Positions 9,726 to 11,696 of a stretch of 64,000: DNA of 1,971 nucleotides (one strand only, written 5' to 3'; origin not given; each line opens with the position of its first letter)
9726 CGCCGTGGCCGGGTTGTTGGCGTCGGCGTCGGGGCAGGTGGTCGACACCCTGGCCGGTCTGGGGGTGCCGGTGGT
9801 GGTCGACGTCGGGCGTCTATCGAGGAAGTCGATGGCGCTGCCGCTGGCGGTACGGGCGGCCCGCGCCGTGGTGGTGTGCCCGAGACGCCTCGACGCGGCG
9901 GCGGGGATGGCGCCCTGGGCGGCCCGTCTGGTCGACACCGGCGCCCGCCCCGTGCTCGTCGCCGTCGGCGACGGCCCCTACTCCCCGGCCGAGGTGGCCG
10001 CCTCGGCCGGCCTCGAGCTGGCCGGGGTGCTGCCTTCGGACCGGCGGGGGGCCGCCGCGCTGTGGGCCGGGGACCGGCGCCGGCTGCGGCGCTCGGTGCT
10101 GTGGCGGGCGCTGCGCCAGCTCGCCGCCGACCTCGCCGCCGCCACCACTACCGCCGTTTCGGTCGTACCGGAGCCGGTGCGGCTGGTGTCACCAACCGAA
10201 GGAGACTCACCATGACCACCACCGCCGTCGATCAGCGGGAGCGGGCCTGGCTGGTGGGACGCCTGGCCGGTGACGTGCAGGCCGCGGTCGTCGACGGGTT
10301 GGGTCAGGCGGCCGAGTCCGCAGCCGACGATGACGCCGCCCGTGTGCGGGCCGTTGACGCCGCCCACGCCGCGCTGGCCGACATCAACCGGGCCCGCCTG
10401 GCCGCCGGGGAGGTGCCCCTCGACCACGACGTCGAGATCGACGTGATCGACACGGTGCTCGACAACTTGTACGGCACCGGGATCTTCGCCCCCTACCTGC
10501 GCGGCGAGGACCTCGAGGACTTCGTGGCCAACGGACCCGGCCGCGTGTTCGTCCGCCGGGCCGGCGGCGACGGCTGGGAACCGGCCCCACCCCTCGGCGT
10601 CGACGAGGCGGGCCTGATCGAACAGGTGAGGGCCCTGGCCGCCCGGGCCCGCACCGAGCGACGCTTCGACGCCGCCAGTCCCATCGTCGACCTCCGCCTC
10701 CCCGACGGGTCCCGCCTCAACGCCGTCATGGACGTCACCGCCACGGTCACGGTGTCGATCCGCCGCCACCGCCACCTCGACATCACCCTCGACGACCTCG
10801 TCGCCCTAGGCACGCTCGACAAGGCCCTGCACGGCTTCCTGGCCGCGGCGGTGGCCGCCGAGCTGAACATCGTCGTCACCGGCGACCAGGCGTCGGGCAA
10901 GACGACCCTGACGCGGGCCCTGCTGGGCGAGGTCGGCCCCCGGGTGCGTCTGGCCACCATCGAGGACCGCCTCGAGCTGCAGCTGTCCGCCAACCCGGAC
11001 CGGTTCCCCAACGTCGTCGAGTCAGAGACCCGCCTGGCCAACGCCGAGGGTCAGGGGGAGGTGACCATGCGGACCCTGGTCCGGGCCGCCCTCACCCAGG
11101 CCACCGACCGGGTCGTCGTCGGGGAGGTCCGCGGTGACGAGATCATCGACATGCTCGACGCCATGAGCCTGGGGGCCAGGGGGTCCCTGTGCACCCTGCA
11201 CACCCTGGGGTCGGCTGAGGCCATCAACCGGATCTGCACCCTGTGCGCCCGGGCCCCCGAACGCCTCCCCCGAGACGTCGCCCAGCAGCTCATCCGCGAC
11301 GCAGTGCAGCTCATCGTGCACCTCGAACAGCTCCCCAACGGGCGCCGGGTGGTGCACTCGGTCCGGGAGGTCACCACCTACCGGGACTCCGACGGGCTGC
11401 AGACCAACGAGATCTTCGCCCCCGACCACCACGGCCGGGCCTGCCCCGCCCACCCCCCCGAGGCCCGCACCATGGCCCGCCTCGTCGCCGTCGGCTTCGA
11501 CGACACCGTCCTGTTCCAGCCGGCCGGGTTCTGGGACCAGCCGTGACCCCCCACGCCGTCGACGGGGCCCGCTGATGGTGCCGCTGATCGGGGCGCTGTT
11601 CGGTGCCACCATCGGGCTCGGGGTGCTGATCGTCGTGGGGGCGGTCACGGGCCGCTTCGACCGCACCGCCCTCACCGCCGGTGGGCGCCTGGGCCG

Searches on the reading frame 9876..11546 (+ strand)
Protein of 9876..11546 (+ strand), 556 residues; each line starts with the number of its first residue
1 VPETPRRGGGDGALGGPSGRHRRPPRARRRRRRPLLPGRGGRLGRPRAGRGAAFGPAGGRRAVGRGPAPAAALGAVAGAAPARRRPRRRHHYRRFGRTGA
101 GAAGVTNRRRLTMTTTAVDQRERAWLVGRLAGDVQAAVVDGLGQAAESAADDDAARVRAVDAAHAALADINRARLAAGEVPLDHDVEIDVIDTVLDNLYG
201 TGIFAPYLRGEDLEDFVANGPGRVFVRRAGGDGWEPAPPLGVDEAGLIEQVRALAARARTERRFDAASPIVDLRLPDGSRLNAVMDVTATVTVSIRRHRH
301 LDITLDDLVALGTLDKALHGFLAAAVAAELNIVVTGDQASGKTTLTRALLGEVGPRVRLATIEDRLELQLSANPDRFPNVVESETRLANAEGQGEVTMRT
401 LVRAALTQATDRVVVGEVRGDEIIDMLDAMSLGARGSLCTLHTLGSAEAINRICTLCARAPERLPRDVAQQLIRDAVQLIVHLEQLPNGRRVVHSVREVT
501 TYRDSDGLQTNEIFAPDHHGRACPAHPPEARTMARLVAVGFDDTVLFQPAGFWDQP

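Call 17: search_protein_families(library=pfam, proteins=[window:9876-11546:+], max_evalue=0.001)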
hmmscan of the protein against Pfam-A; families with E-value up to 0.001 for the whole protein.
window:9876-11546:+ (556 aa): 1 family
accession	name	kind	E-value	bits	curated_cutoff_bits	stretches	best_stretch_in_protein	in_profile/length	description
PF00437.27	T2SSE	-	2.4e-31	109.2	24.9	1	248-480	46-272/370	Type II/IV secretion system protein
